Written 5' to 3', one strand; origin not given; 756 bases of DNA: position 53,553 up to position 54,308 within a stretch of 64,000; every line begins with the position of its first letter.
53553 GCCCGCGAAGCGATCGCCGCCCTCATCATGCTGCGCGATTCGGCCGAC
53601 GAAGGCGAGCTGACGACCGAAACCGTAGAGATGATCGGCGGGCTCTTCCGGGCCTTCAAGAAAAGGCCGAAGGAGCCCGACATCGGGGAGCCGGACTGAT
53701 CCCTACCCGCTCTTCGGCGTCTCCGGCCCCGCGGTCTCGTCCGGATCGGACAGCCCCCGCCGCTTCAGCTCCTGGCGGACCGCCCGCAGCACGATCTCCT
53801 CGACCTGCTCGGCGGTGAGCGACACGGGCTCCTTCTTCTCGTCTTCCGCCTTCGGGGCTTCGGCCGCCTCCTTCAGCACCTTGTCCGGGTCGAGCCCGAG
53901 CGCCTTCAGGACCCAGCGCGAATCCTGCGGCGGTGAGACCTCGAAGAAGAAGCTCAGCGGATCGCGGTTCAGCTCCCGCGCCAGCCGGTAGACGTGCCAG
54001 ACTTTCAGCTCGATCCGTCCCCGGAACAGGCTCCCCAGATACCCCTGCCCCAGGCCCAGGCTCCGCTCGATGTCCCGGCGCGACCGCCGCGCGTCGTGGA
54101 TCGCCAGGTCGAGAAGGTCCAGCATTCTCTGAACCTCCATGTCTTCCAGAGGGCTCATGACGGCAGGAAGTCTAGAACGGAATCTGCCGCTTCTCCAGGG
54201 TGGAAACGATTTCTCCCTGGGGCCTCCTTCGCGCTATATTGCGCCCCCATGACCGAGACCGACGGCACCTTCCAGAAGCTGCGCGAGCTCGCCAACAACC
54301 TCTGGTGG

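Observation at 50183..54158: Duplicated XRE-HTH plus TPR-like regulator modules flanking a small secreted tandem-repeat peptide gene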

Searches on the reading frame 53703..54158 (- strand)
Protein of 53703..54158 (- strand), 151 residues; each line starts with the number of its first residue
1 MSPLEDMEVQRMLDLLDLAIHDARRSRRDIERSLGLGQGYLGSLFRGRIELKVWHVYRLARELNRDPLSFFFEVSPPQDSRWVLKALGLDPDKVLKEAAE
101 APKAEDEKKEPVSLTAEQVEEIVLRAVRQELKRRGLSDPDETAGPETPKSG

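Call 3: search_protein_families(library=pfam, max_evalue=1, proteins=[window:53703-54158:-])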
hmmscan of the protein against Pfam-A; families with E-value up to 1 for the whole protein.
window:53703-54158:- (151 aa): 4 families
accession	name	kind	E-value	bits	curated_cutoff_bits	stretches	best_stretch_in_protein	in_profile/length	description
PF01381.28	HTH_3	-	0.0089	16.5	23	1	26-67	11-52/55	Helix-turn-helix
PF22943.2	HTH_68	-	0.015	15.4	27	1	22-46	15-39/45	Putative helix-turn-helix domain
PF24832.1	DUF7716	-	0.031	15.1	26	1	77-130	23-78/102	Domain of unknown function (DUF7716)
PF02631.22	RecX_HTH2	-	0.088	13.5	26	1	125-138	22-35/42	RecX, second three-helix domain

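Call 7: search_protein_families(library=ncbifam, max_evalue=1, proteins=[window:53703-54158:-])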
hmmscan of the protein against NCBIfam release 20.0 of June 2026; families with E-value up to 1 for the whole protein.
window:53703-54158:- (151 aa): 0 families

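Call 57: search_solved_structures(query=A5, max_evalue=10, show_alignments=2)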
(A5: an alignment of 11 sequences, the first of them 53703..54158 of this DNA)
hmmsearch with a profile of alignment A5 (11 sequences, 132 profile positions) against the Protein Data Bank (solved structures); distinct sequences matched with E-value up to 10: 19.
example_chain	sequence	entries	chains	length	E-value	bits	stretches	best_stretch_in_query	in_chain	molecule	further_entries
9sf2_A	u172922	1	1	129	0.0039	20.6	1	20-73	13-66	Transcriptional regulator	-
1lli_A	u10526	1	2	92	0.0074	19.7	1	7-70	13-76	PROTEIN (LAMBDA REPRESSOR)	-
3vk0_A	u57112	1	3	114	0.023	18.1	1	22-85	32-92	Transcriptional regulator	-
1lmb_3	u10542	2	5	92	0.038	17.4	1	7-70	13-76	PROTEIN (LAMBDA REPRESSOR) | LAMBDA REPRESSOR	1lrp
1rio_A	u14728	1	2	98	0.044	17.2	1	7-70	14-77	Repressor protein CI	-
2a6c_A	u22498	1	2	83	0.07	16.6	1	10-51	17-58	Helix-turn-helix motif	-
3kz3_A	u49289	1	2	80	0.17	15.3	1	8-70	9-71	Repressor protein CI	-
1y7y_A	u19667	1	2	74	0.2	15.1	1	24-71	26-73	C.AhdI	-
7jvt_C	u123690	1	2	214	0.24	14.8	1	8-70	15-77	Repressor protein CI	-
3lsg_A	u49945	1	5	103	0.28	14.6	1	10-47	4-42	Two-component response regulator yesN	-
3bdn_A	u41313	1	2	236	0.28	14.6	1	8-70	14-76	Lambda Repressor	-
3f51_A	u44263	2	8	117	0.34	14.3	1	24-75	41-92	Clp gene regulator (ClgR)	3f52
9xz9_A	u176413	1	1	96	0.38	14.2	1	16-71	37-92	Quorum sensing controller protein QseC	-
2b5a_A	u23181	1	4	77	0.42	14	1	16-74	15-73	C.BclI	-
7ab4_A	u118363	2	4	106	0.7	13.3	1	20-66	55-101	Predicted transcriptional regulator, XRE family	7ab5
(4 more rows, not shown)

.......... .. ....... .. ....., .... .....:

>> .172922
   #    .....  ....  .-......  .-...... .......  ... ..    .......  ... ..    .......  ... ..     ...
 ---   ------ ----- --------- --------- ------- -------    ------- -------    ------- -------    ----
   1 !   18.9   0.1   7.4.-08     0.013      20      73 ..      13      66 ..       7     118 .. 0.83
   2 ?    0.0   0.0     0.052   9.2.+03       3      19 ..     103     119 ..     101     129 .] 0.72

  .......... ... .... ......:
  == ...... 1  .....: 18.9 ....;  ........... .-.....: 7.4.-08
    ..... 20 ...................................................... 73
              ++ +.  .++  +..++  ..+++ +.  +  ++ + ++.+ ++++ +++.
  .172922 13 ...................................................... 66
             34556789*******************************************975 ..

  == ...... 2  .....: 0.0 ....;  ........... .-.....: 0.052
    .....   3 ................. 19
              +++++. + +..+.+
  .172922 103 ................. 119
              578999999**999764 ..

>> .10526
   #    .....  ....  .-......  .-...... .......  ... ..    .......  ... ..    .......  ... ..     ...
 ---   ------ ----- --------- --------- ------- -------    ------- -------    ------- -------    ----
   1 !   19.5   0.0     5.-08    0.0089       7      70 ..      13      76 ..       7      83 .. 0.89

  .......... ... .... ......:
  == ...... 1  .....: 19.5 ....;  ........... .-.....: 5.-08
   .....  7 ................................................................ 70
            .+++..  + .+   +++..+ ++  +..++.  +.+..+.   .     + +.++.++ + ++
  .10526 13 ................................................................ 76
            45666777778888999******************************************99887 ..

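Call 58: search_protein_families(library=pfam, alignment_id=A5, max_evalue=1)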
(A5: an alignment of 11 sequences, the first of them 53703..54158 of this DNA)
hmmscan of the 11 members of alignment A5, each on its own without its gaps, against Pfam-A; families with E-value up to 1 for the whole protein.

A. member 1, window:53703-54158:- (151 aa): 4 families
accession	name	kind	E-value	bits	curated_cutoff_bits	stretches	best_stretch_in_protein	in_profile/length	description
PF01381.28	HTH_3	-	0.0089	16.5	23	1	26-67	11-52/55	Helix-turn-helix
PF22943.2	HTH_68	-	0.015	15.4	27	1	22-46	15-39/45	Putative helix-turn-helix domain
PF24832.1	DUF7716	-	0.031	15.1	26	1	77-130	23-78/102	Domain of unknown function (DUF7716)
PF02631.22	RecX_HTH2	-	0.088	13.5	26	1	125-138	22-35/42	RecX, second three-helix domain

B. families by the number of members that match (of 11 scanned): 26 families (the first 25 are shown)
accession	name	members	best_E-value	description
PF01381.28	HTH_3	9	1.7e-10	Helix-turn-helix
PF22943.2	HTH_68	8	0.0011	Putative helix-turn-helix domain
PF13560.12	HTH_31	7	7.6e-07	Helix-turn-helix domain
PF13443.12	HTH_26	4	0.00051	Cro/C1-type HTH DNA-binding domain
PF12844.13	HTH_19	4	0.00086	Helix-turn-helix domain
PF12802.13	MarR_2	3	0.00012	MarR family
PF13744.12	HTH_37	3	0.0017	Helix-turn-helix domain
PF08667.16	BetR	2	0.0099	BetR domain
PF13412.12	HTH_24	1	0.0021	Winged helix-turn-helix DNA-binding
PF00427.26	PBS_linker_poly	1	0.0053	Phycobilisome Linker polypeptide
PF09824.15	ArsR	1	0.0072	ArsR transcriptional regulator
PF20432.4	Xre-like-HTH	1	0.0076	Antitoxin Xre-like helix-turn-helix domain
PF10078.15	DUF2316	1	0.017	Uncharacterized protein conserved in bacteria (DUF2316)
PF04382.18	SAB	1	0.018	SAB domain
PF12406.13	DUF3664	1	0.027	Surface protein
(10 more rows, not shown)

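Call 109: search_protein_families(library=padloc, max_evalue=0.01, proteins=[window:53703-54158:-])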
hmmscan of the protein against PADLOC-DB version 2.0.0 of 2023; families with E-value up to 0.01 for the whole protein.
window:53703-54158:- (151 aa): 0 families

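Call 110: search_protein_families(library=phrogs, max_evalue=0.001, proteins=[window:53703-54158:-])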
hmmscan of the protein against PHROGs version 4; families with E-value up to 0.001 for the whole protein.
window:53703-54158:- (151 aa): 0 families
